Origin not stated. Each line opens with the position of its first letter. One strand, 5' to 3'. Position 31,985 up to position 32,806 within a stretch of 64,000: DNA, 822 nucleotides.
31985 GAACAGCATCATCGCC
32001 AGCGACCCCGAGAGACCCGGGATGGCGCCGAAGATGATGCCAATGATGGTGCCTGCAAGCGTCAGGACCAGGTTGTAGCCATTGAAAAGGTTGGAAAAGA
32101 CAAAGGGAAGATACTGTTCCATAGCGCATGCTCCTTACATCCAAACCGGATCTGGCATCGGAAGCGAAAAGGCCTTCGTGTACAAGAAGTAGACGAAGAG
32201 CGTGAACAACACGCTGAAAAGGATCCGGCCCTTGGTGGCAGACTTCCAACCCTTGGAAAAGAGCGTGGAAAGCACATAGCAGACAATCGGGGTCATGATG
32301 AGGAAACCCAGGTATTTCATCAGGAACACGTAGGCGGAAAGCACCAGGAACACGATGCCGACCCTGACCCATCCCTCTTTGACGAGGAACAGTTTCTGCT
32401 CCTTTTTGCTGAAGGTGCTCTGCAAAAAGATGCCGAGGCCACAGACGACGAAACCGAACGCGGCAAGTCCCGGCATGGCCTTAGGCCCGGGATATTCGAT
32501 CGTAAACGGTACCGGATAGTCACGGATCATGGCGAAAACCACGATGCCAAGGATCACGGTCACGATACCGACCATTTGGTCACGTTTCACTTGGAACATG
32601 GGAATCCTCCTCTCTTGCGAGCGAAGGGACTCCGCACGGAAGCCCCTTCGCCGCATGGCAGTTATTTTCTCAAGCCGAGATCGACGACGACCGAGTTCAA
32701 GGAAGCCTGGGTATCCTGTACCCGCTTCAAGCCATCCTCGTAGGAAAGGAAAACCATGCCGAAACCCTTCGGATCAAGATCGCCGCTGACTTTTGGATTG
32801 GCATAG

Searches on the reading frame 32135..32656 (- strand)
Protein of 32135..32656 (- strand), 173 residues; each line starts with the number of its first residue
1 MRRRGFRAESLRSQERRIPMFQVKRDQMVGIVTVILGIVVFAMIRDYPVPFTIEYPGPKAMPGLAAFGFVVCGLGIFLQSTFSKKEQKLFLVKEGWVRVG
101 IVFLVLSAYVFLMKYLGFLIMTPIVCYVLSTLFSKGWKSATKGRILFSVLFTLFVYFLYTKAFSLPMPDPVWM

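Call 99: search_protein_families(library=pfam, max_evalue=1, proteins=[window:32135-32656:-])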
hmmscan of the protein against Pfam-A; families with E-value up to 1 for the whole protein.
window:32135-32656:- (173 aa): 4 families
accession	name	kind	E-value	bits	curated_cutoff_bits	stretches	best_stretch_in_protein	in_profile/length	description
PF07331.16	TctB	-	8.8e-17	62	29.1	1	29-168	3-137/137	Tripartite tricarboxylate transporter TctB family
PF11151.13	DUF2929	-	0.17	12.6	23.8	1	120-159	12-49/56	Protein of unknown function (DUF2929)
PF22258.1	DUF6949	-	0.73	10.5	28.7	0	65-151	7-97/99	Family of unknown function (DUF6949)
PF14093.11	DUF4271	-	0.73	10.1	29.7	0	32-158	58-188/206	Domain of unknown function (DUF4271)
